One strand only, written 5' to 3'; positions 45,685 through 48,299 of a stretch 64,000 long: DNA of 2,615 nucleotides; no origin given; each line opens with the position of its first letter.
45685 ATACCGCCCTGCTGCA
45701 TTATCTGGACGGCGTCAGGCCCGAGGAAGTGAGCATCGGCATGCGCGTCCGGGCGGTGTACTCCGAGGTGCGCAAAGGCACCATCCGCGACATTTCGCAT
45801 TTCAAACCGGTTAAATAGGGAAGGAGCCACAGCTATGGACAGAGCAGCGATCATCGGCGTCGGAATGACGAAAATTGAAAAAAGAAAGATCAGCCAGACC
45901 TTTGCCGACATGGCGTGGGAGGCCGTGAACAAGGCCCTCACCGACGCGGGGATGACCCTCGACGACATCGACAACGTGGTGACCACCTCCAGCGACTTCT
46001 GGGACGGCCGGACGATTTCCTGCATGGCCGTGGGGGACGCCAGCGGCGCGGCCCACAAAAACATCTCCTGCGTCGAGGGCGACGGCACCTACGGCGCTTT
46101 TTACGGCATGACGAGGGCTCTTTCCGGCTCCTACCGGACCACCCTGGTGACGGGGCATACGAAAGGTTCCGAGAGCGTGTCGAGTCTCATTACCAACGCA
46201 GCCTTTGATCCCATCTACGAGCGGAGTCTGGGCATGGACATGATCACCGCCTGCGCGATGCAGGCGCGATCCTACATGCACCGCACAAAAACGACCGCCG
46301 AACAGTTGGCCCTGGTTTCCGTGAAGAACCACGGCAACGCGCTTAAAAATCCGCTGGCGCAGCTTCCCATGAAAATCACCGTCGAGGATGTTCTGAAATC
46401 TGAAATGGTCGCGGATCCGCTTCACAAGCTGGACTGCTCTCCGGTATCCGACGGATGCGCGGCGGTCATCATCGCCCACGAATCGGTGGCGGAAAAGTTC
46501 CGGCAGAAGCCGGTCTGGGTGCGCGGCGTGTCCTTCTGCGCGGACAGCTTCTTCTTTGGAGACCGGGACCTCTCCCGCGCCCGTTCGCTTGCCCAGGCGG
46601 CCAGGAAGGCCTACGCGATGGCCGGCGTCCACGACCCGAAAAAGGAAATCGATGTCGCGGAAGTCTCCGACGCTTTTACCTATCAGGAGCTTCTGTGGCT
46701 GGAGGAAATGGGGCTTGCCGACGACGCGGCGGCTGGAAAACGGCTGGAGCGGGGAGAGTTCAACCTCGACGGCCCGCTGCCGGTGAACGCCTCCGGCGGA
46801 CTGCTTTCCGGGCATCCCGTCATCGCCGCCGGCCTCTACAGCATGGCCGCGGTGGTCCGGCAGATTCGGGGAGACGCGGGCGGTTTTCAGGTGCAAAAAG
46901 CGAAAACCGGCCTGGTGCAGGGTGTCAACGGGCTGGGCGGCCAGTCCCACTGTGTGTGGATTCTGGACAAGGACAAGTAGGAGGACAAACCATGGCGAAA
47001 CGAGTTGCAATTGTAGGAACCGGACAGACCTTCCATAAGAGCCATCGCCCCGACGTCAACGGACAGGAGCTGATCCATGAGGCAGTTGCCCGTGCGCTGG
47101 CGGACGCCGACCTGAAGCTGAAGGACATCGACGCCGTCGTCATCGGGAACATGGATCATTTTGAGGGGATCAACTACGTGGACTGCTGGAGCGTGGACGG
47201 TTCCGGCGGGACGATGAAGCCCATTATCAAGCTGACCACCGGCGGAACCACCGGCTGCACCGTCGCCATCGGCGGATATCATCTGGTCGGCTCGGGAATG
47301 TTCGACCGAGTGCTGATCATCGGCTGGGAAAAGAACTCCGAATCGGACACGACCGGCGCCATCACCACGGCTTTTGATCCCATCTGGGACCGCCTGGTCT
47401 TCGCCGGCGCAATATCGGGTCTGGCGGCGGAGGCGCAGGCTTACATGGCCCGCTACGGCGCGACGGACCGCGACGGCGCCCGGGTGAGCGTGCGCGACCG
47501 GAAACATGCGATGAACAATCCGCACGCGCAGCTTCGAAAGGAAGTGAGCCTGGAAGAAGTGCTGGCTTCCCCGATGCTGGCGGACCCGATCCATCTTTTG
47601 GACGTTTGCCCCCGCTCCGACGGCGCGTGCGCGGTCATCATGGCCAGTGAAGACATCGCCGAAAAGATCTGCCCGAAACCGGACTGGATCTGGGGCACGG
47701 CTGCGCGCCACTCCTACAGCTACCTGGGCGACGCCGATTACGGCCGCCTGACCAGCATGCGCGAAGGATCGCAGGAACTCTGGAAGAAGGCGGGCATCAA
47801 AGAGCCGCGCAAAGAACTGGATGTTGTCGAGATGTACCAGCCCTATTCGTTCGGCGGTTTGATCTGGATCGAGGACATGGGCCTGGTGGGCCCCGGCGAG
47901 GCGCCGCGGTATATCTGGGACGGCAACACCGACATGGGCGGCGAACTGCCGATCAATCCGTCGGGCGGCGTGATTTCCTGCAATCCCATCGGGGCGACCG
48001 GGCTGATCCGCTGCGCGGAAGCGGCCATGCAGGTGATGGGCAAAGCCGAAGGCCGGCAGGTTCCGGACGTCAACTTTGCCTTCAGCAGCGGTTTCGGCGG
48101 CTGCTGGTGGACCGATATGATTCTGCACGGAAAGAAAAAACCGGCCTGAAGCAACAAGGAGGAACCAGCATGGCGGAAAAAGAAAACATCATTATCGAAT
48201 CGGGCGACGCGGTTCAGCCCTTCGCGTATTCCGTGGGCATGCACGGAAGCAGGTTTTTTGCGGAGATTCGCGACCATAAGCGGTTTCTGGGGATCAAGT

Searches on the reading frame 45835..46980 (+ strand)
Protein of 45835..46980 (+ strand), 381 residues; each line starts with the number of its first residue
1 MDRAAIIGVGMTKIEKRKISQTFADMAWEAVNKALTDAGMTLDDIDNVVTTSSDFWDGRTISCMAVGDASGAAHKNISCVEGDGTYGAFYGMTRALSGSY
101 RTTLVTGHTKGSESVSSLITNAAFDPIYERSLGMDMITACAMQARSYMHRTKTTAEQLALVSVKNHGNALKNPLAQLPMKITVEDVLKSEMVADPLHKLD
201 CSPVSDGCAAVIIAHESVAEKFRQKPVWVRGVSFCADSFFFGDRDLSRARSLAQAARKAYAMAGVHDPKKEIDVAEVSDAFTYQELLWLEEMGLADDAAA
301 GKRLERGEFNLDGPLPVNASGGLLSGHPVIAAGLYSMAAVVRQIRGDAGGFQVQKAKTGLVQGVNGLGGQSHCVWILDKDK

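Call 3: search_protein_families(library=pfam, proteins=[window:45835-46980:+])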
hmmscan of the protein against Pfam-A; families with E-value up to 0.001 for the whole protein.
window:45835-46980:+ (381 aa): 3 families
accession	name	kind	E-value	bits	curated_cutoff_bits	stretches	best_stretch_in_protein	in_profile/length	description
PF22691.2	Thiolase_C_1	-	1.1e-33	116.4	28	1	244-378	13-143/144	Thiolase C-terminal domain-like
PF00108.29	Thiolase_N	-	2.8e-08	33.9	26.4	1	5-217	2-260/260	Thiolase, N-terminal domain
PF02803.24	Thiolase_C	-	3.1e-07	30.5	27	1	254-364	26-117/123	Thiolase, C-terminal domain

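Call 11: search_protein_families(library=ncbifam, proteins=[window:45835-46980:+], max_evalue=0.01)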
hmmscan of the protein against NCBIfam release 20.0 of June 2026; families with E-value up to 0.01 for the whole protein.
window:45835-46980:+ (381 aa): 38 families (the best 25 are shown)
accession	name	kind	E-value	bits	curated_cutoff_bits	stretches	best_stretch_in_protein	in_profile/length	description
NF004721.0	PRK06065.1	equivalog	1.5e-89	300.6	455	1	2-364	10-379/393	thiolase domain-containing protein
NF004720.0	PRK06064.1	subfamily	1.8e-85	287.1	420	1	1-379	1-387/389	thiolase domain-containing protein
NF004722.0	PRK06066.1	equivalog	1.2e-78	264.8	516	1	2-377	4-383/385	thiolase domain-containing protein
NF006180.0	PRK08313.1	subfamily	1.8e-78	264.1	514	1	2-381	4-386/389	thiolase domain-containing protein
NF053570.1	AcCoTHIOL_METTL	equivalog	8.5e-71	238.8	600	1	2-380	2-384/385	acetyl-CoA acetyltransferase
NF009228.0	PRK12578.1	subfamily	5.3e-62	209.6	485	1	3-372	4-381/387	thiolase domain-containing protein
NF004810.0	PRK06157.1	equivalog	5.4e-62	210.2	403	1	1-373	6-390/400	acetyl-CoA acetyltransferase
NF004982.0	PRK06365.1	equivalog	4.4e-61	207.2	695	2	6-245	20-266/430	thiolase domain-containing protein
NF005704.0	PRK07516.1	subfamily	3.2e-55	187.7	412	1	2-368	2-377/389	thiolase domain-containing protein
NF006102.0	PRK08256.1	subfamily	1.5e-54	185.6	436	1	3-370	4-384/394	lipid-transfer protein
NF004811.0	PRK06158.1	subfamily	2.5e-53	181.5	421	1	3-367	9-369/384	acetyl-CoA acetyltransferase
NF005924.0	PRK07937.1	subfamily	2.4e-52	178.6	419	1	3-348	4-327/353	lipid-transfer protein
NF006010.0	PRK08142.1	subfamily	1.3e-49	169.1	462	1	16-373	18-379/388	thiolase domain-containing protein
NF004715.0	PRK06059.1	equivalog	7e-46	157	424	1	3-374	5-395/399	lipid-transfer protein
NF005892.0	PRK07855.1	subfamily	8.4e-45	153.3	469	2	124-366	135-379/390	lipid-transfer protein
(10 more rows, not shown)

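Call 27: search_solved_structures(query=window:45835-46980:+, show_alignments=3)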
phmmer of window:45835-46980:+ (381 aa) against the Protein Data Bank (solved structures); distinct sequences matched with E-value up to 0.001: 21.
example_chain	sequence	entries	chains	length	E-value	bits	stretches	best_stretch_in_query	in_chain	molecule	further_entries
7yvy_A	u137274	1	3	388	6.8e-48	166.7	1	2-370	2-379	Acetyl-CoA acetyltransferase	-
4yzo_A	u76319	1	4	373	5.9e-42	147.2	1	4-372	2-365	Putative acyl-CoA acyltransferase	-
6esq_A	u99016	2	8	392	1.7e-40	142.4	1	4-378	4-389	acetoacetyl-CoA thiolase | Acetyl-CoA acetyltransferase thiolase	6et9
7pxp_C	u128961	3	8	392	2.9e-38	135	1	119-373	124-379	Benzoylsuccinyl-CoA thiolase subunit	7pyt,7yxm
6hsj_A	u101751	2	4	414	2.3e-34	122.2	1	2-370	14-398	SCP2-thiolase (type-1)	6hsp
6hrv_A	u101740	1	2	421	2.5e-34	122.1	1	2-370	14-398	SCP2-thiolase (type-1)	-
4bia_A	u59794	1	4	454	5.5e-30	107.8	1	96-361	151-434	3-KETOACYL-COA THIOLASE, PUTATIVE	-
4bi9_A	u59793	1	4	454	1.8e-29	106.1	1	96-361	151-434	3-KETOACYL-COA THIOLASE, PUTATIVE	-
4u4e_A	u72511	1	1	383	5e-28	101.4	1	4-367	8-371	Thiolase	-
3zbl_A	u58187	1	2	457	5.3e-28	101.3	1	78-357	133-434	3-KETOACYL-COA THIOLASE-LIKE PROTEIN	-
3zbk_A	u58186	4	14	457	5.7e-28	101.2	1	78-357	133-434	3-KETOACYL-COA THIOLASE-LIKE PROTEIN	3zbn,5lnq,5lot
3zbg_A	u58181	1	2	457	7e-28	100.9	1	84-357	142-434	3-KETOACYL-COA THIOLASE-LIKE PROTEIN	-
9myr_A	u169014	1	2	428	8.4e-26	94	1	138-369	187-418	Nonspecific lipid-transfer protein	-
6ok1_A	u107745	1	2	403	3.2e-22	82.3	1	140-348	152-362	Lipid-transfer protein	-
9skh_I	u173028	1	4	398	1.3e-18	70.4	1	3-372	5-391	2,4-diacetylphloroglucinol biosynthesis protein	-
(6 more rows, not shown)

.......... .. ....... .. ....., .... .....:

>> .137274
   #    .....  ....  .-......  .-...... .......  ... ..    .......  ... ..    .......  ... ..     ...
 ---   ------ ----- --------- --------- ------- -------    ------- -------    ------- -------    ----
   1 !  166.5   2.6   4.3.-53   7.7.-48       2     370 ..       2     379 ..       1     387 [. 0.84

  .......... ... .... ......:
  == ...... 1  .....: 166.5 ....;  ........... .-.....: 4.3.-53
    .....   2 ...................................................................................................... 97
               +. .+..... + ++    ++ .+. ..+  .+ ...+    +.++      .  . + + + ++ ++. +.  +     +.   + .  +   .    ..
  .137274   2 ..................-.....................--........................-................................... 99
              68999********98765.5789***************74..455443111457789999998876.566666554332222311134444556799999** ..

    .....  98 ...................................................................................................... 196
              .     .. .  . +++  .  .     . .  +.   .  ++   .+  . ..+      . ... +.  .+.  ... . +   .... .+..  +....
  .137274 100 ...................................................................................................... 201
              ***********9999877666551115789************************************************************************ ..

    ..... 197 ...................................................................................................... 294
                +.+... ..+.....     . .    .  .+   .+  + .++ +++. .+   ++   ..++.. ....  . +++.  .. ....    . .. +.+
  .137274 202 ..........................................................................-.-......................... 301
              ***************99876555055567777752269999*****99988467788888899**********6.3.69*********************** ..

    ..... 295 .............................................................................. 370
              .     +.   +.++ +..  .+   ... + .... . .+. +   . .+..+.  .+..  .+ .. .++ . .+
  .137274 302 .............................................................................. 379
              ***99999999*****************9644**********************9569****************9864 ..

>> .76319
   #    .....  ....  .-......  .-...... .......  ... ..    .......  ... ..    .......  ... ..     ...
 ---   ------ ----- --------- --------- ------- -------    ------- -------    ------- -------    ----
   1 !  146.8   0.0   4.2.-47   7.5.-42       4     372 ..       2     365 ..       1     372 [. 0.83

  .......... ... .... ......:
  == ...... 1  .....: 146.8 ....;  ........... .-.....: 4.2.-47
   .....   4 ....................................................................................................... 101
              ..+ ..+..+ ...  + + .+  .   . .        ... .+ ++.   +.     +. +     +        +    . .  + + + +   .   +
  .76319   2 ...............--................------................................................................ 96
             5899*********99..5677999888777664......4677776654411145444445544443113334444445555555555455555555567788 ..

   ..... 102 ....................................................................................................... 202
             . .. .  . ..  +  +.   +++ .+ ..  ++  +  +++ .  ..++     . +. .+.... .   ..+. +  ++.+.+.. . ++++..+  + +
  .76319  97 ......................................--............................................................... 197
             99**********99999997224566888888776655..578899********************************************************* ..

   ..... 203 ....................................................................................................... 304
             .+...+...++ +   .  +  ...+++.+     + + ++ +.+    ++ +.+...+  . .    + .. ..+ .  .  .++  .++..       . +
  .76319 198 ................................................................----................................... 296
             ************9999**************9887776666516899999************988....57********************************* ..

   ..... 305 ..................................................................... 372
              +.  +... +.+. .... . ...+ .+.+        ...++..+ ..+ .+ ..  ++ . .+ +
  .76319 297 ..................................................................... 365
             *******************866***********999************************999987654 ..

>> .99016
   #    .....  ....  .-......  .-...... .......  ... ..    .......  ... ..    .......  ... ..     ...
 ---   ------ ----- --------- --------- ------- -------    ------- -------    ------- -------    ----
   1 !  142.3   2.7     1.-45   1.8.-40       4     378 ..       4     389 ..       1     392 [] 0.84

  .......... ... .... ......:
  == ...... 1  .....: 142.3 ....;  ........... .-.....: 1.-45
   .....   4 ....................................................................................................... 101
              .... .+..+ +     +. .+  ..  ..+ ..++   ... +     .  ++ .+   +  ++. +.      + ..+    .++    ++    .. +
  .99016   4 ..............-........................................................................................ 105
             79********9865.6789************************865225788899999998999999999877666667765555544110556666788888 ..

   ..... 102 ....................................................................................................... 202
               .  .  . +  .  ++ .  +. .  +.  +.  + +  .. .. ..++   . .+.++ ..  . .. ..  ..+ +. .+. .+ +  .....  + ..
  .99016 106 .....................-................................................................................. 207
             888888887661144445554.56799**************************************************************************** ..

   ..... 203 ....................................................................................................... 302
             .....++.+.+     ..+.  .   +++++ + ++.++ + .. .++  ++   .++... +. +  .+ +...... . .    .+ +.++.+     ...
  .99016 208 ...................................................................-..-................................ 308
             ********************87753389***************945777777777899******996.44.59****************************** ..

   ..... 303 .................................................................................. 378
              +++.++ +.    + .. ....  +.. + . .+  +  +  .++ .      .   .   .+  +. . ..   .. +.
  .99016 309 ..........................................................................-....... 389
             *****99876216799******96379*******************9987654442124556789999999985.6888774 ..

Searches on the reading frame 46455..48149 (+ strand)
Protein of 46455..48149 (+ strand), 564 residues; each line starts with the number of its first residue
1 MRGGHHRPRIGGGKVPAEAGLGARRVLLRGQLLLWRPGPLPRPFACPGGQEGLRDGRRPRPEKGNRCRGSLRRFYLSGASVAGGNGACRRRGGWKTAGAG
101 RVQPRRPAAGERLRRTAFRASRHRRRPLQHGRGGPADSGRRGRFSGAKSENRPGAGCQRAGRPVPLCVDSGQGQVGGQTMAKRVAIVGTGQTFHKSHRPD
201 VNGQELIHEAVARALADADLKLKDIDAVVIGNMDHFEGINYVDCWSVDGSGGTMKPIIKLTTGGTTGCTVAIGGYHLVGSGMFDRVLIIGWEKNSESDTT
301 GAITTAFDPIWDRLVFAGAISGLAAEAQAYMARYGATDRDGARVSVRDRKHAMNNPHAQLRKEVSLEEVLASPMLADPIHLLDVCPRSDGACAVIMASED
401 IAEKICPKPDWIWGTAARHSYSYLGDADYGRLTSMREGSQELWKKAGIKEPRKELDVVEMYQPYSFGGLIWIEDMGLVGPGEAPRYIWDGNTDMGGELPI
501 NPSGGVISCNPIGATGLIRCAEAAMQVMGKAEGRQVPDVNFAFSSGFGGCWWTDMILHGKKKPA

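Call 3: search_protein_families(library=pfam, proteins=[window:46455-48149:+])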
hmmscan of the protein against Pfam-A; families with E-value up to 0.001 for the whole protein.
window:46455-48149:+ (564 aa): 2 families
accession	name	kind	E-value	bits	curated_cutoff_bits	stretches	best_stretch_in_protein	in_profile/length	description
PF22691.2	Thiolase_C_1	-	2.2e-30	105.7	28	1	426-555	12-138/144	Thiolase C-terminal domain-like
PF00108.29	Thiolase_N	-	9.3e-08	32.2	26.4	1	184-400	1-260/260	Thiolase, N-terminal domain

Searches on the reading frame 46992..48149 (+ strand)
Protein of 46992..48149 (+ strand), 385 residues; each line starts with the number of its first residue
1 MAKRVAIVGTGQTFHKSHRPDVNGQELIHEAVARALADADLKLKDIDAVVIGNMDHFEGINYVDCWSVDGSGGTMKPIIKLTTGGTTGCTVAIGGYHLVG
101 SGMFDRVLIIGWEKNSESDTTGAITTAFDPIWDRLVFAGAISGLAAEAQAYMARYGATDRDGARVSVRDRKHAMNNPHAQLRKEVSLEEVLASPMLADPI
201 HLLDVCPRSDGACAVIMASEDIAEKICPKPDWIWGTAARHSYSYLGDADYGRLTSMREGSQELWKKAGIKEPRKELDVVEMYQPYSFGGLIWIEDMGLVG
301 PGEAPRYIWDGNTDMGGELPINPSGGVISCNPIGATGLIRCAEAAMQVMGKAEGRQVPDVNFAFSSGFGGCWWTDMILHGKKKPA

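Call 28: search_solved_structures(query=window:46992-48149:+, show_alignments=3)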
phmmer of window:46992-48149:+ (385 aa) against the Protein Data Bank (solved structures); distinct sequences matched with E-value up to 0.001: 19.
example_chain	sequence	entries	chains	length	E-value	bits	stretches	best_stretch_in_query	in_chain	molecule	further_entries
6hsj_A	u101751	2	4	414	4.1e-41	144.6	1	3-370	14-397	SCP2-thiolase (type-1)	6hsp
6hrv_A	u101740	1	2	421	4.3e-41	144.5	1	3-370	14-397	SCP2-thiolase (type-1)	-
4yzo_A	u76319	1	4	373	9.4e-40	140.1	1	77-372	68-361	Putative acyl-CoA acyltransferase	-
6esq_A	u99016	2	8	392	2e-39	139.1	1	4-357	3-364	acetoacetyl-CoA thiolase | Acetyl-CoA acetyltransferase thiolase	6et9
7yvy_A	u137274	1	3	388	8.4e-39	137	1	4-371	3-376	Acetyl-CoA acetyltransferase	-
7pxp_C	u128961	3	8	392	4.5e-35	124.7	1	3-370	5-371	Benzoylsuccinyl-CoA thiolase subunit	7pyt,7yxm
6ok1_A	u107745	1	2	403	2.9e-30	108.9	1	6-369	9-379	Lipid-transfer protein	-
4u4e_A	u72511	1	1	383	1.5e-29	106.5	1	4-371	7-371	Thiolase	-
9skm_I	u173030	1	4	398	1.3e-22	83.7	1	2-371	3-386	2,4-diacetylphloroglucinol biosynthesis protein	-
9skh_I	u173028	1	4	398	2.5e-22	82.7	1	2-371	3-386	2,4-diacetylphloroglucinol biosynthesis protein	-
5m3k_C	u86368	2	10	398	8.4e-21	77.7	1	2-371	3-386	2,4-diacetylphloroglucinol biosynthesis protein PhlC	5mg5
9myr_A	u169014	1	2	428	1.5e-20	76.8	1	142-372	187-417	Nonspecific lipid-transfer protein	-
3zbl_A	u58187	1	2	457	2.5e-14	56.4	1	75-360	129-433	3-KETOACYL-COA THIOLASE-LIKE PROTEIN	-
3zbk_A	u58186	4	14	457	2.5e-14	56.4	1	75-360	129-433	3-KETOACYL-COA THIOLASE-LIKE PROTEIN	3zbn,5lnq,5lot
3zbg_A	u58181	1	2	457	5.5e-14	55.3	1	75-360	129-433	3-KETOACYL-COA THIOLASE-LIKE PROTEIN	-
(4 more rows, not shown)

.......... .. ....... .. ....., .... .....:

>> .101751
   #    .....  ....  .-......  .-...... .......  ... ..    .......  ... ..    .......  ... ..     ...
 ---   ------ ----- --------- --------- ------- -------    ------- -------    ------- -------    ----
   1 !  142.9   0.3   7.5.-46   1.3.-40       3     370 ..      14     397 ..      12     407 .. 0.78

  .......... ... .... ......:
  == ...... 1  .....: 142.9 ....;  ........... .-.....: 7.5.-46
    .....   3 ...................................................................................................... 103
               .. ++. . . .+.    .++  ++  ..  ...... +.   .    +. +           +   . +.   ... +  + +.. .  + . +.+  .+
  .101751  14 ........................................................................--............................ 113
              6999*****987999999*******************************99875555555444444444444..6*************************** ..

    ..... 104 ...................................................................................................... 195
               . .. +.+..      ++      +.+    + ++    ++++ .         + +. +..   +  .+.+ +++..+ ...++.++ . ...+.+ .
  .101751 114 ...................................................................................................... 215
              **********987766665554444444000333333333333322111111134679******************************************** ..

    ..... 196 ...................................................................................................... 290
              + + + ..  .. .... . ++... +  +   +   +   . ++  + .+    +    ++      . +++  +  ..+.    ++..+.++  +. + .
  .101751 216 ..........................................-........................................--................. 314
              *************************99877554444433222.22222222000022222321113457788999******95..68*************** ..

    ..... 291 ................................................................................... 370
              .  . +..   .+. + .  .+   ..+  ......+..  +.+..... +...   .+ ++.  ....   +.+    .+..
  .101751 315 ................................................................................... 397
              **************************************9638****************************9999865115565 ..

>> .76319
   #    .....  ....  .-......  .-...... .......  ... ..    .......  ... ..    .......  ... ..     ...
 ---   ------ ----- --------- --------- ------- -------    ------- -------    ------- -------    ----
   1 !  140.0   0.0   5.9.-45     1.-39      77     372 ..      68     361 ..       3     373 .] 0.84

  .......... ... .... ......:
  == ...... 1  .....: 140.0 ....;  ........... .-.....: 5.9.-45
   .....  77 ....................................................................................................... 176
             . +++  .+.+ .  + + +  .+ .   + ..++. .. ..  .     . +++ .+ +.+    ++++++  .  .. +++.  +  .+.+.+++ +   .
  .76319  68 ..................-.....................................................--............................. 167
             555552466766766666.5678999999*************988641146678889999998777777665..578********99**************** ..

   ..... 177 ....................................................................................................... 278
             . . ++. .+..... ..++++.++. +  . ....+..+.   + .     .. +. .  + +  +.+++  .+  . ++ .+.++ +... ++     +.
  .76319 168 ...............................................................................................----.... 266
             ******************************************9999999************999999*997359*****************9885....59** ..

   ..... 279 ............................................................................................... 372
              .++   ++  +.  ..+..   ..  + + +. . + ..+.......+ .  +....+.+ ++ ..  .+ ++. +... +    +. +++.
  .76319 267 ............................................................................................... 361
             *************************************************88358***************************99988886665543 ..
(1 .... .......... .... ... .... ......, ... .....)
